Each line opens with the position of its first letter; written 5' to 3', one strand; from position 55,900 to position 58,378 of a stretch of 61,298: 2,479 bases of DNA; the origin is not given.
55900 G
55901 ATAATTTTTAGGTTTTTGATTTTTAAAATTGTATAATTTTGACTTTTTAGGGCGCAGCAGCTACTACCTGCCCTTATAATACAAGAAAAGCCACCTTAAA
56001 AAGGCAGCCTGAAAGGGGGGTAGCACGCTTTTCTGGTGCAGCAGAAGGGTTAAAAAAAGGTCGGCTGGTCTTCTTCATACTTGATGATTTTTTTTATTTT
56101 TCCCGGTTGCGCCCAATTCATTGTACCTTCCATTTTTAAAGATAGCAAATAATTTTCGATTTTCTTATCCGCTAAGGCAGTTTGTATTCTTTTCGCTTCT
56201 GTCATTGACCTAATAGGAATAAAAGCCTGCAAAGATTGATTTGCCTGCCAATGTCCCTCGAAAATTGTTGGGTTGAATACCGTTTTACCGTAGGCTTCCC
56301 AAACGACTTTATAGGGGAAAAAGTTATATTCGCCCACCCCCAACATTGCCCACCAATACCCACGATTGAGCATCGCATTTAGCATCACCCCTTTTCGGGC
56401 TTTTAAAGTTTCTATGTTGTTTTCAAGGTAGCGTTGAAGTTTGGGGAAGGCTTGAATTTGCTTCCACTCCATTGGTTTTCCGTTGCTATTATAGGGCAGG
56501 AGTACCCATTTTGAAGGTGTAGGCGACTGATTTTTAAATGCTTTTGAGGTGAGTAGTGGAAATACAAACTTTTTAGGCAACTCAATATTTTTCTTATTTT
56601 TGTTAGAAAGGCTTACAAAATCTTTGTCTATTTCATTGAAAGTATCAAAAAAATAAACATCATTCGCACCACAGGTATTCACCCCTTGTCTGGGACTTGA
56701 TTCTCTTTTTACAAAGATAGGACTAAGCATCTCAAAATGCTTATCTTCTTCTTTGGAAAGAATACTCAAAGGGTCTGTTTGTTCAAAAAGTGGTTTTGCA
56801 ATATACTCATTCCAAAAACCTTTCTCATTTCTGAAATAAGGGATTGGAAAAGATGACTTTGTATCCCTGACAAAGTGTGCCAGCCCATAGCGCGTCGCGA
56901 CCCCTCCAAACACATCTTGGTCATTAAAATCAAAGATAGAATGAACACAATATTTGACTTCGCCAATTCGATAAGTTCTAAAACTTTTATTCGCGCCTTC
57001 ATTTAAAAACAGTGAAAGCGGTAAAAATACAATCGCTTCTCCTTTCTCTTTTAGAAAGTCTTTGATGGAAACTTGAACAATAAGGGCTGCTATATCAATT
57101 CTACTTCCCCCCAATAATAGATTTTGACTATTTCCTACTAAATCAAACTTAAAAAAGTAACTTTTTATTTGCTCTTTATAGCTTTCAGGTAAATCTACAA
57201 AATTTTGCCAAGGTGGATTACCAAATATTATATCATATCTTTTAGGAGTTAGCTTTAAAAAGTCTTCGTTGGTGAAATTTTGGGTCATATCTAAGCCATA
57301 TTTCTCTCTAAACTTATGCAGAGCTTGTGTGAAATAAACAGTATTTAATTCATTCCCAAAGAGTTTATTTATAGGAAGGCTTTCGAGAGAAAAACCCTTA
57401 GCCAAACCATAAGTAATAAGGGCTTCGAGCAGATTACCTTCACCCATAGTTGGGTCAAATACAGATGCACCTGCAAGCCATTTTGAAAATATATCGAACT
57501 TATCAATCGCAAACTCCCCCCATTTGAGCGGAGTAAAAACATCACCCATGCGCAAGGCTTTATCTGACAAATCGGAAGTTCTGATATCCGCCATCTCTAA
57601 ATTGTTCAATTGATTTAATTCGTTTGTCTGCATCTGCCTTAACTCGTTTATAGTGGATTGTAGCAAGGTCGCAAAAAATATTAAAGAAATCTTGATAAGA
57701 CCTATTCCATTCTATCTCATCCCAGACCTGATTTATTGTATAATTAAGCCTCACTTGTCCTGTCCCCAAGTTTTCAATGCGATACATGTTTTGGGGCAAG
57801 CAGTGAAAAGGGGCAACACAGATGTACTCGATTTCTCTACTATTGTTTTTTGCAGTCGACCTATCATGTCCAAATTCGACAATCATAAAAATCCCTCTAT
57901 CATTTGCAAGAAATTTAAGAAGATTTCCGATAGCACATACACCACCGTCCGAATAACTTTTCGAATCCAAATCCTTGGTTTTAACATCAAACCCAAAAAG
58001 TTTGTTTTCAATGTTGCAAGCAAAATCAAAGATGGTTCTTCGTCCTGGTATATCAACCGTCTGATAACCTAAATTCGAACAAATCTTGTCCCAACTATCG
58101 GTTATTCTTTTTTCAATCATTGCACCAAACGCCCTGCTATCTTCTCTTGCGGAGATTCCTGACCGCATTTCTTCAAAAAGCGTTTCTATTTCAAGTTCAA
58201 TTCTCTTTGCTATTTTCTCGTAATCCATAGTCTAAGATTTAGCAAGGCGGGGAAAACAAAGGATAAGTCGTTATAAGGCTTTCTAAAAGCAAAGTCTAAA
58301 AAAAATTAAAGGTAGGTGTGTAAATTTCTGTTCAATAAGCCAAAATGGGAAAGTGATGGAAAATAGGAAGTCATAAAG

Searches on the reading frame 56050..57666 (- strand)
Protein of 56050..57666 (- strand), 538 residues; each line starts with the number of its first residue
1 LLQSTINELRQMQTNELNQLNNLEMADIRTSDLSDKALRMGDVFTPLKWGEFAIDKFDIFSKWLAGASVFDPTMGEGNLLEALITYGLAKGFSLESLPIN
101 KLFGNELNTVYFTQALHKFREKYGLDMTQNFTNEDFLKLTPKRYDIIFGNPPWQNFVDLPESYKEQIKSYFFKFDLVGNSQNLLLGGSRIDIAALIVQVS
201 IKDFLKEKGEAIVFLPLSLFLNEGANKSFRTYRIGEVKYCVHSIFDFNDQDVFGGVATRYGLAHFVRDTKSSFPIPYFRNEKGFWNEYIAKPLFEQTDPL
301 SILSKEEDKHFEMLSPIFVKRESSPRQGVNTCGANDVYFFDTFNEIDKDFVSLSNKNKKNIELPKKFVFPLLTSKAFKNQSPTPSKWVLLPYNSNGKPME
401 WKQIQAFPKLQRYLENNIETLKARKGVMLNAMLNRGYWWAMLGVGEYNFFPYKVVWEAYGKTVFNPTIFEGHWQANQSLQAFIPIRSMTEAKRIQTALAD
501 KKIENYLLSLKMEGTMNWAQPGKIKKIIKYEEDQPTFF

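Call 3: search_protein_families(library=pfam, proteins=[window:56050-57666:-], max_evalue=1)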
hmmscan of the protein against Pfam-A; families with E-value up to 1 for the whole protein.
window:56050-57666:- (538 aa): 3 families
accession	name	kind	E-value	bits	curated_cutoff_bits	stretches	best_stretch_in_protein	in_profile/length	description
PF07669.17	Eco57I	-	6.7e-07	30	25.3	1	125-253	52-171/171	Eco57I restriction-modification methylase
PF02384.22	N6_Mtase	-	0.0039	17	20.4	1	36-233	21-201/311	N-6 DNA Methylase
PF01170.24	UPF0020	-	0.04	14.1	22.3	1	95-154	72-132/197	RMKL-like, methyltransferase domain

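Call 4: search_protein_families(library=ncbifam, proteins=[window:56050-57666:-], max_evalue=1)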
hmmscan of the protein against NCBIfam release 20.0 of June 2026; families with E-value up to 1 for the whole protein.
window:56050-57666:- (538 aa): 1 family
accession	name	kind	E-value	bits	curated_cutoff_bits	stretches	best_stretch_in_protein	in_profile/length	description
TIGR02987.1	met_A_Alw26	exception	0.0067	15.2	353.5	1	66-156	32-125/523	Alw26I/Eco31I/Esp3I family type II restriction adenine-specific DNA-methyltransferase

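Call 21: search_protein_families(library=padloc, proteins=[window:56050-57666:-], max_evalue=0.01)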
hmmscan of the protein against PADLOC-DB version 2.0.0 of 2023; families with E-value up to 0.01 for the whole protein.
window:56050-57666:- (538 aa): 10 families
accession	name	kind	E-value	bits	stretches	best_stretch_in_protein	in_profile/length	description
PDLC03630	REase_MTase_IIG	-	3.1e-33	112.7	1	133-458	595-957/1100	Type IIG restriction enzyme-methyltransferase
PDLC03580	REase_II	-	6.9e-23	78.4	1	129-461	602-968/1112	Type II restriction enzyme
PDLC03335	MTase_II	-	1.1e-13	48.8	1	24-424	62-470/607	Type II methyltransferase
PDLC03248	MTase_II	-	4.5e-11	40.2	1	38-259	7-188/521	Type II methyltransferase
PDLC03356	MTase_II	-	3.1e-10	37.5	1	21-249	90-288/545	Type II methyltransferase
PDLC03310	MTase_II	-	6e-09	33.2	1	346-507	291-450/475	Type II methyltransferase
PDLC03267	MTase_II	-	3.5e-07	27.5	1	34-176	8-139/539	Type II methyltransferase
PDLC03226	MTase_II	-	6.9e-07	26.3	1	360-428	357-428/579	Type II methyltransferase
PDLC03313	MTase_II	-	0.00034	17.3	0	366-425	358-415/563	Type II methyltransferase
PDLC03719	oMTase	-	0.0007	16.7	1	39-165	24-131/387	orphan methyltransferase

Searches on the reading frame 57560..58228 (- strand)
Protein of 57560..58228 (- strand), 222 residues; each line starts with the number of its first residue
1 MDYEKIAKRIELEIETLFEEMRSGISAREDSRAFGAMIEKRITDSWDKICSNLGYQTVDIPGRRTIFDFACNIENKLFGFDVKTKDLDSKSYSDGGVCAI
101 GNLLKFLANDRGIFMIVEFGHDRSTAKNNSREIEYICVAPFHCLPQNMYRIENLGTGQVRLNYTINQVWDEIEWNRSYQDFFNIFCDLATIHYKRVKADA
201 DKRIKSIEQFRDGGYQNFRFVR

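Call 3: search_protein_families(library=pfam, proteins=[window:57560-58228:-], max_evalue=1)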
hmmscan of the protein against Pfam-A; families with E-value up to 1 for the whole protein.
window:57560-58228:- (222 aa): 0 families

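Call 4: search_protein_families(library=ncbifam, proteins=[window:57560-58228:-], max_evalue=1)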
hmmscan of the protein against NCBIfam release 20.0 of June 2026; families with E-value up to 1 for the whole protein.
window:57560-58228:- (222 aa): 1 family
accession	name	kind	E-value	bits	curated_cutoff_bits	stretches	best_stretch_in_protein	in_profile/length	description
NF009387.0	PRK12746.1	equivalog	0.061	12.6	363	0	188-209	32-53/254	SDR family oxidoreductase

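Call 21: search_protein_families(library=padloc, proteins=[window:57560-58228:-], max_evalue=0.01)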
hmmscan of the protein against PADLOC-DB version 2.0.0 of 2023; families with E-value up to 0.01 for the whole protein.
window:57560-58228:- (222 aa): 0 families

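Call 76: search_solved_structures(query=window:57560-58228:-, max_evalue=1)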
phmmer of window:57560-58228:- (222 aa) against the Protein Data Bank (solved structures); distinct sequences matched with E-value up to 1: 6.
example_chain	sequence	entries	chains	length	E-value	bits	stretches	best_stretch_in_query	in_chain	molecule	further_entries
9h6d_B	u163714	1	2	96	0.28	14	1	132-181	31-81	Antitoxin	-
9h6a_B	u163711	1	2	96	0.29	13.9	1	134-181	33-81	Antitoxin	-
9h6c_B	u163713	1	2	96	0.31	13.8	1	134-181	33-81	Antitoxin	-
3tnd_B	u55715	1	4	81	0.34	13.7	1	133-173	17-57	Antitoxin VapB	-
6sd6_A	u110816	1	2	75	0.63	12.8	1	141-172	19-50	Antitoxin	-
9h6b_B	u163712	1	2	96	0.69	12.7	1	142-181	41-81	Antitoxin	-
